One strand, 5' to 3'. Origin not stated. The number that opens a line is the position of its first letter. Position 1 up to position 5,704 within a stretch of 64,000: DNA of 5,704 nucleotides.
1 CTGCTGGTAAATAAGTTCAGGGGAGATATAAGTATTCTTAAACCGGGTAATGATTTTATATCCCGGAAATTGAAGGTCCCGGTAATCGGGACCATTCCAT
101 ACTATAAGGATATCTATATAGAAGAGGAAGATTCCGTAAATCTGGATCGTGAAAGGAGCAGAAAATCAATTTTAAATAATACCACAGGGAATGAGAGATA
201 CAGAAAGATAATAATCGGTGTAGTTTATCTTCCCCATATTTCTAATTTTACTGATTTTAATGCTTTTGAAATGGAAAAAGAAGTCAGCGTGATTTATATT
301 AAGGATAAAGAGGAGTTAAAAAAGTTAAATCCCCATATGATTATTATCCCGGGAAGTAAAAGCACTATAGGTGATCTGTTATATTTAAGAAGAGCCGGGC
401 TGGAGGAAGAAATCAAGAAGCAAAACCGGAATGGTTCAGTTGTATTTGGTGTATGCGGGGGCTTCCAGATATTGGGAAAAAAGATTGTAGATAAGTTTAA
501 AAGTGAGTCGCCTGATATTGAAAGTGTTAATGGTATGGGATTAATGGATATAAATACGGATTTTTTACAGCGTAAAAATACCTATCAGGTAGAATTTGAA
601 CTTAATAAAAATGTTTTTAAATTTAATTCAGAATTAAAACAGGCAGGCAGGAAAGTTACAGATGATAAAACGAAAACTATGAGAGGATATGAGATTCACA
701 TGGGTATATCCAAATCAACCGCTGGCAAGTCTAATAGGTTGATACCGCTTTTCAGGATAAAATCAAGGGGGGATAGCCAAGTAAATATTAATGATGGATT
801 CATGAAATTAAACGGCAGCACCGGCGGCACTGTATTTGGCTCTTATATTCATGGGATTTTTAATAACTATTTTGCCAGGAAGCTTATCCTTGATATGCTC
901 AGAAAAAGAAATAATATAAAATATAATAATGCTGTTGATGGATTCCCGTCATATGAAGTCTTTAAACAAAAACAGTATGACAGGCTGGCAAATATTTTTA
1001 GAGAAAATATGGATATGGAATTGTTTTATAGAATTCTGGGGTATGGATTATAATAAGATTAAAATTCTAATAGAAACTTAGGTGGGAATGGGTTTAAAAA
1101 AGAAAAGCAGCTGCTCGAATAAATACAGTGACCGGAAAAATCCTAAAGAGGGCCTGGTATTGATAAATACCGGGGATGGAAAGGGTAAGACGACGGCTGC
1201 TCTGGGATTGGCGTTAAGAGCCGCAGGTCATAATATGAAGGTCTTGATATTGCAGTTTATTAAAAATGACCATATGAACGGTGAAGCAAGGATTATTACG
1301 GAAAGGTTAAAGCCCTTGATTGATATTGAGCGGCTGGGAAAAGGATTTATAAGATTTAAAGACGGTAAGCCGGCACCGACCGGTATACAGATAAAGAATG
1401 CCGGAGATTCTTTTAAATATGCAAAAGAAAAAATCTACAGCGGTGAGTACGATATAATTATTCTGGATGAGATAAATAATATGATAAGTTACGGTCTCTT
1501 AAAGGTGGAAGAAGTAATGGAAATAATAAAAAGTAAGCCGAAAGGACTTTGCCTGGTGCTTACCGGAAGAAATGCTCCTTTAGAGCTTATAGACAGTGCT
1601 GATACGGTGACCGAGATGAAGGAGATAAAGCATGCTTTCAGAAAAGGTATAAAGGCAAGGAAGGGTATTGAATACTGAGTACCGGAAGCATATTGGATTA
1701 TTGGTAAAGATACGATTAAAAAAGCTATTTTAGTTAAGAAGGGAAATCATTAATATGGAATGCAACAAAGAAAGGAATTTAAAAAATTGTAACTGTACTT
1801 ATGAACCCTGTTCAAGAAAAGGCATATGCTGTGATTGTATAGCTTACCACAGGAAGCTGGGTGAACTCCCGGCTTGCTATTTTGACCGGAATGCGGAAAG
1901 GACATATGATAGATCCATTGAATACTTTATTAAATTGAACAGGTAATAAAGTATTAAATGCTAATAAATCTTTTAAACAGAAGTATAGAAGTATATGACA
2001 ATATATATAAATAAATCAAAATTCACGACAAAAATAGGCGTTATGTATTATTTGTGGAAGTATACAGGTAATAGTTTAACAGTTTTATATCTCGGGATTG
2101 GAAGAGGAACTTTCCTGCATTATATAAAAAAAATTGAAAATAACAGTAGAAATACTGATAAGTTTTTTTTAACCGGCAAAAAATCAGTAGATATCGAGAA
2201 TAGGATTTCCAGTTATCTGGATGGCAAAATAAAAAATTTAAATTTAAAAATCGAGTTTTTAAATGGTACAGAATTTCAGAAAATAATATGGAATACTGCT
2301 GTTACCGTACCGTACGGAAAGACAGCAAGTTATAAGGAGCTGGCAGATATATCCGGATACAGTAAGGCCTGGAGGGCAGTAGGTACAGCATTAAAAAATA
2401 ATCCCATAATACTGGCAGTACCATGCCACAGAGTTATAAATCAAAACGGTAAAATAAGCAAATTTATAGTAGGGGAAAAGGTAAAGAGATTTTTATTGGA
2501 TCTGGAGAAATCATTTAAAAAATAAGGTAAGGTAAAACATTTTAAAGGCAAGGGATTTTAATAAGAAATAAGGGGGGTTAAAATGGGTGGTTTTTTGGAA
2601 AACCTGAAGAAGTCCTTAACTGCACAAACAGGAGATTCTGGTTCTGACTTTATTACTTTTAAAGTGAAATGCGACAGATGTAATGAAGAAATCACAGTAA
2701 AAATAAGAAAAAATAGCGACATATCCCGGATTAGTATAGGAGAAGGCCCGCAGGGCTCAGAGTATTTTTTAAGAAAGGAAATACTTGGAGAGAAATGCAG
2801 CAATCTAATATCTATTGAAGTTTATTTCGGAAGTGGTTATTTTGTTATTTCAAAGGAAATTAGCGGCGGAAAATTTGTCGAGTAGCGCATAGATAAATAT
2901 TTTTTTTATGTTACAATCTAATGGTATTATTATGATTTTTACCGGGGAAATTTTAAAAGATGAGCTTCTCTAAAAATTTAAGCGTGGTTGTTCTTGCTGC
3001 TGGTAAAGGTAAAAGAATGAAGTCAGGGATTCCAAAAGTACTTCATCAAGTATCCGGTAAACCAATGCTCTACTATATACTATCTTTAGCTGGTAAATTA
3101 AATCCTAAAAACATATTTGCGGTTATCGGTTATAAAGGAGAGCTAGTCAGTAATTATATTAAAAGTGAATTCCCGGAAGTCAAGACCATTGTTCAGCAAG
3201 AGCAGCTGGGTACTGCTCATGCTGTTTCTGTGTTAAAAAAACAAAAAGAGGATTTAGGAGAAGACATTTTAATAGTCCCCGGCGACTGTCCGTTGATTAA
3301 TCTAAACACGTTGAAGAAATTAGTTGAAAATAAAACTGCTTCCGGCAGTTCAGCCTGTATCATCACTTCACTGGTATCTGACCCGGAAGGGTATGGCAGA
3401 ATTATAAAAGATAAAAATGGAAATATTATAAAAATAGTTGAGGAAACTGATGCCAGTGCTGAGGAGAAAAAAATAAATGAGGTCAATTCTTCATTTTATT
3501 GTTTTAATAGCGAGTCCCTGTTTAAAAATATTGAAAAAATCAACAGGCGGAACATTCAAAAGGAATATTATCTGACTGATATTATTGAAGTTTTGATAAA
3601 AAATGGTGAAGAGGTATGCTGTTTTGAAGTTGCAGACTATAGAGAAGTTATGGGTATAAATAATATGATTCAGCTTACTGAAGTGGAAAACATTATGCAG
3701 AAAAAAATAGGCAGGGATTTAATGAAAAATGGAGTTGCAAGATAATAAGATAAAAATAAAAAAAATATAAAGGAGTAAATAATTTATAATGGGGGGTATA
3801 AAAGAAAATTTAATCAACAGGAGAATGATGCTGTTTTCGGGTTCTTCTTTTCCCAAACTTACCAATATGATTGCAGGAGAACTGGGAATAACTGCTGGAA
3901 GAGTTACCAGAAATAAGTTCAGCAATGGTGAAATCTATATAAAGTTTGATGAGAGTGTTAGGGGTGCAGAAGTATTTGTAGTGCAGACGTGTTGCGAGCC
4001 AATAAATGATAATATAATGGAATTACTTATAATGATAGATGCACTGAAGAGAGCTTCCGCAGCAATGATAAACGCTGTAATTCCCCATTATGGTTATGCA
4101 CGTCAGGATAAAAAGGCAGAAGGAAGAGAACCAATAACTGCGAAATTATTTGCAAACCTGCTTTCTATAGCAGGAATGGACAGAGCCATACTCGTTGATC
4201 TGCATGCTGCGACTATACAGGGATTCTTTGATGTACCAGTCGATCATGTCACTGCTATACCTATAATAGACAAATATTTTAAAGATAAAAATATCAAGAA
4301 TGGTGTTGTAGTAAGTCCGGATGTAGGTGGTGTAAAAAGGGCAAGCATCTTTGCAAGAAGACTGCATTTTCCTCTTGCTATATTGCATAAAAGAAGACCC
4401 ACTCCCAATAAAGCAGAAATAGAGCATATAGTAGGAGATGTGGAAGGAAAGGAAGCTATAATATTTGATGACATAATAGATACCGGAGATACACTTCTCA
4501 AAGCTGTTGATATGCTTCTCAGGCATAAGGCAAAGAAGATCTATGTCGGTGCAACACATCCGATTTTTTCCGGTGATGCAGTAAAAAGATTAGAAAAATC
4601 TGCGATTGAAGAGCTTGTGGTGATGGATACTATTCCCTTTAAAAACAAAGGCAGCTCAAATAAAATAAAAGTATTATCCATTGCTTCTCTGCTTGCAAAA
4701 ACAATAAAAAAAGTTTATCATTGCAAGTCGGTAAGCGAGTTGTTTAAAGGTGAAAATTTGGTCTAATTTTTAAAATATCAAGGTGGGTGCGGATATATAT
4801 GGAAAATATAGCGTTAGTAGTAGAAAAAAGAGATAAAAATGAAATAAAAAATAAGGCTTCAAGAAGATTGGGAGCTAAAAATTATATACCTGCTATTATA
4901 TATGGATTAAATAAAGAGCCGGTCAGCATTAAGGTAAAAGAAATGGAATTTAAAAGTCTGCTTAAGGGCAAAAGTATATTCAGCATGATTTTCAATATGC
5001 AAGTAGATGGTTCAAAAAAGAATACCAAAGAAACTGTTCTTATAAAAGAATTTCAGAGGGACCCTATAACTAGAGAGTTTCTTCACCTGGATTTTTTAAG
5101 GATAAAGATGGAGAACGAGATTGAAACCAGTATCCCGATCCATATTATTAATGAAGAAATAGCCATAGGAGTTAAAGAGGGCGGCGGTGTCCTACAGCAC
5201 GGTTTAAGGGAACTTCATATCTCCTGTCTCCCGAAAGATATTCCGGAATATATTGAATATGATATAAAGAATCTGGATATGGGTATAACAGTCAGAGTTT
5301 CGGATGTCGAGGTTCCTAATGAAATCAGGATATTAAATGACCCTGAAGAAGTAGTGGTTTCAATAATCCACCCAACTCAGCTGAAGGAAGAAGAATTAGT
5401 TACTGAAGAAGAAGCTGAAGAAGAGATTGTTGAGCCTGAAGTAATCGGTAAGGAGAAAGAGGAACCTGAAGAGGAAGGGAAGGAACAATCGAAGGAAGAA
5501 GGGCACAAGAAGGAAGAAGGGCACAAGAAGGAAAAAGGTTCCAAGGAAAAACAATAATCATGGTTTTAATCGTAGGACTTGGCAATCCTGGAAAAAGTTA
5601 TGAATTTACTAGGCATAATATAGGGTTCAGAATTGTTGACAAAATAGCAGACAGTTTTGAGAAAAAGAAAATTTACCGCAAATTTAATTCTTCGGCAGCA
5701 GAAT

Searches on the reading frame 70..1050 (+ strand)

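Call 45: search_protein_families(library=pfam, proteins=[window:70-1050:+], max_evalue=0.0001)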
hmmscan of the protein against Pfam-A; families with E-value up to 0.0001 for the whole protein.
window:70-1050:+ (327 aa): 2 families
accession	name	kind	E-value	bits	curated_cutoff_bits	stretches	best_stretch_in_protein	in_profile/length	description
PF07685.20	GATase_3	-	1.1e-47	162.7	27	1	49-266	2-193/196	CobB/CobQ-like glutamine amidotransferase domain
PF01174.25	SNO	-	4.6e-05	23.8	27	1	75-142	23-88/188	SNO glutamine amidotransferase family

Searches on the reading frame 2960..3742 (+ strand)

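Call 45: search_protein_families(library=pfam, proteins=[window:2960-3742:+], max_evalue=0.0001)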
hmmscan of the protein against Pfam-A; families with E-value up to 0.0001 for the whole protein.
window:2960-3742:+ (261 aa): 3 families
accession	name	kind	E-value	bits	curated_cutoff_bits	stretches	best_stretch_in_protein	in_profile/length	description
PF00483.29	NTP_transferase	-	3.7e-20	73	21.2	1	9-224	2-221/245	Nucleotidyl transferase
PF12804.13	NTP_transf_3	-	3.2e-15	57.1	27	1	9-136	1-122/160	MobA-like NTP transferase domain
PF01128.25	IspD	-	8.5e-07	29.4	27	1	8-128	2-120/221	2-C-methyl-D-erythritol 4-phosphate cytidylyltransferase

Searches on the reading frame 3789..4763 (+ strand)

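Call 45: search_protein_families(library=pfam, proteins=[window:3789-4763:+], max_evalue=0.0001)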
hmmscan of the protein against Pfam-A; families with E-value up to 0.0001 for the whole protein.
window:3789-4763:+ (325 aa): 3 families
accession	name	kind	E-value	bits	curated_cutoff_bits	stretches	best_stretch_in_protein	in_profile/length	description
PF13793.12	Pribosyltran_N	-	1.1e-48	164.4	25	1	13-129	1-117/117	N-terminal domain of ribose phosphate pyrophosphokinase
PF14572.12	Pribosyl_synth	-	7.4e-33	114.5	27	1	213-320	76-184/184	Phosphoribosyl synthetase-associated domain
PF00156.33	Pribosyltran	-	5.9e-17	61.9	26.3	1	160-254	19-121/158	Phosphoribosyl transferase domain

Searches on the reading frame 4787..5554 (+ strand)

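Call 45: search_protein_families(library=pfam, proteins=[window:4787-5554:+], max_evalue=0.0001)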
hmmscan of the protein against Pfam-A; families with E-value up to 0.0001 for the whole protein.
window:4787-5554:+ (256 aa): 2 families
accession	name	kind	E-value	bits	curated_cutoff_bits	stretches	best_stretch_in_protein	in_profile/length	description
PF14693.11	Ribosomal_TL5_C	-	9e-27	93.7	27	1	111-196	1-83/84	Ribosomal protein TL5, C-terminal domain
PF01386.24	Ribosomal_L25p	-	1.7e-21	76.9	23.6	1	10-103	1-82/82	Ribosomal L25p family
